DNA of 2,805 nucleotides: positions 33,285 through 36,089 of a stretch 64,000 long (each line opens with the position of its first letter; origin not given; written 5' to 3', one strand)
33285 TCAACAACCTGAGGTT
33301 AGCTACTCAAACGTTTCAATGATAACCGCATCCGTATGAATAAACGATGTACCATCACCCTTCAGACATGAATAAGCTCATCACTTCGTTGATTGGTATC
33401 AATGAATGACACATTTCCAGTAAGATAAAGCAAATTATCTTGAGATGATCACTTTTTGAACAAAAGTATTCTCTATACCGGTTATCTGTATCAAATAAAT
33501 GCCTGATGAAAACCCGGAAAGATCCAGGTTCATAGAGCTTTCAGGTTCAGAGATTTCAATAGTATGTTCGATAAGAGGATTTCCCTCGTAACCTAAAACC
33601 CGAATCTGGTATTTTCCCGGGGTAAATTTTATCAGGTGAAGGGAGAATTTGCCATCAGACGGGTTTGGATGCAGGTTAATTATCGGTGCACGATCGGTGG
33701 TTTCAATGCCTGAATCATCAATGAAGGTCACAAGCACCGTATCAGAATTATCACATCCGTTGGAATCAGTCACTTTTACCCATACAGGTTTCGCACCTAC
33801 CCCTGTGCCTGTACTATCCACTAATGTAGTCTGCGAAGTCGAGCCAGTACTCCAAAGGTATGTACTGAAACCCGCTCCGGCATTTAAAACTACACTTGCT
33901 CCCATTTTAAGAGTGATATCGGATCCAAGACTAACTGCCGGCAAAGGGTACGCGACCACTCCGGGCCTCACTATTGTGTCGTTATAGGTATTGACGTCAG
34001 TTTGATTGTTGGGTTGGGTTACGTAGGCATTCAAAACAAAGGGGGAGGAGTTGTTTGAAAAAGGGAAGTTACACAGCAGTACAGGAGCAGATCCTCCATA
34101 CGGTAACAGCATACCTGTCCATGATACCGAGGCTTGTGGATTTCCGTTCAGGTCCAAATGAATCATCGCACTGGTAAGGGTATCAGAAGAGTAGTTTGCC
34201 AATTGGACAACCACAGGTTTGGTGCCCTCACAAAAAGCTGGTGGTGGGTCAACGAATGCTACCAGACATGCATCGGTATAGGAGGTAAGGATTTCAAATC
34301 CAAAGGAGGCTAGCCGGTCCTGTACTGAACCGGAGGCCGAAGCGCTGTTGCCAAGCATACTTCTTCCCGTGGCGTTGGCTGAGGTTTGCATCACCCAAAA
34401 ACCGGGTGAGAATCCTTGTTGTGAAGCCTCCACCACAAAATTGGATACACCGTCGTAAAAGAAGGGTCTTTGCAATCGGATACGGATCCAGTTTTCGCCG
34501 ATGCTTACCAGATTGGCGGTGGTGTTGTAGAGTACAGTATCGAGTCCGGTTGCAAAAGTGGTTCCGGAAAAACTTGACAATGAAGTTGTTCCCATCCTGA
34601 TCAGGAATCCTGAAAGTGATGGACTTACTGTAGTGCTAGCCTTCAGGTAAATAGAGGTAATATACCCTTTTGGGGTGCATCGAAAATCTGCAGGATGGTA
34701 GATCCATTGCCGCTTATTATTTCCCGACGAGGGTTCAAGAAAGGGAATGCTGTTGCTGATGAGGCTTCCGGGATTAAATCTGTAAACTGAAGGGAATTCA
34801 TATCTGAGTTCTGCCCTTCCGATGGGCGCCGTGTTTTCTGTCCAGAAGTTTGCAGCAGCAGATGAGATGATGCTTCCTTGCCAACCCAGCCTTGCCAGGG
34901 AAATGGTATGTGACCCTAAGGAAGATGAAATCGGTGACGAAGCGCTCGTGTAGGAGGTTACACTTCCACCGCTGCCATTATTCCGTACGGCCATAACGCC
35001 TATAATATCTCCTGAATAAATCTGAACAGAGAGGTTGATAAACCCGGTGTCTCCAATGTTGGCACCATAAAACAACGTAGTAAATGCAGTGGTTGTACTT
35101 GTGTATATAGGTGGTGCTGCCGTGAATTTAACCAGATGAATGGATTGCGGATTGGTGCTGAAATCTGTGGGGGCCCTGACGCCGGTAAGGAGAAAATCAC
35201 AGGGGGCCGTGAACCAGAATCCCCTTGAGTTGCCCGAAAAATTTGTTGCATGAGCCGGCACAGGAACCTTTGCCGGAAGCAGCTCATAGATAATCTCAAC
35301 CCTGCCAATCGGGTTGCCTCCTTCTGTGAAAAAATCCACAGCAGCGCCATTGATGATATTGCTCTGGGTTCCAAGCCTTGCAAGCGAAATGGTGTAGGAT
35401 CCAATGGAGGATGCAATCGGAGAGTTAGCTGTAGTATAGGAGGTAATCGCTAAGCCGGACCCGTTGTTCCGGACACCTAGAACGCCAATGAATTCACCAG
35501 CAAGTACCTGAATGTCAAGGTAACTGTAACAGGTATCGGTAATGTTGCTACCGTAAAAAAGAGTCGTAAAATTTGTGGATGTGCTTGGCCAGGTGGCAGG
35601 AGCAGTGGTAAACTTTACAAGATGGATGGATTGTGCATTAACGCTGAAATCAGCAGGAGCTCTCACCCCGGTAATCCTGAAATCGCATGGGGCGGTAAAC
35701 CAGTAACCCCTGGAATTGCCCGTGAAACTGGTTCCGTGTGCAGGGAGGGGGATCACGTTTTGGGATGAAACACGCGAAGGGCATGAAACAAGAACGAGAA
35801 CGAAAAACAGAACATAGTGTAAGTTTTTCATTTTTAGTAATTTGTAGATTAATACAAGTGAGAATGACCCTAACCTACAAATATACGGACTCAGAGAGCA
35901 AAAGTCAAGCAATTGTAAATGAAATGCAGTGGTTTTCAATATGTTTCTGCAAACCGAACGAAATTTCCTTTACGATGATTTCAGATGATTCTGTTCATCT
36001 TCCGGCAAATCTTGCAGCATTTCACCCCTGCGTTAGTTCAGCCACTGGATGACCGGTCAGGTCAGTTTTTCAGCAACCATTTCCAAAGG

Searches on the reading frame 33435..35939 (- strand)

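Call 49: search_protein_families(library=pfam, proteins=[window:33435-35939:-], max_evalue=0.00001)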
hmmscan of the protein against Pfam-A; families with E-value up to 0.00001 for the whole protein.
window:33435-35939:- (834 aa): 1 family
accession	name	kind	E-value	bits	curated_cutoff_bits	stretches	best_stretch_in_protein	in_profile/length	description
PF18962.6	Por_Secre_tail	-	5.2e-09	36.7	27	1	757-832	2-75/75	Secretion system C-terminal sorting domain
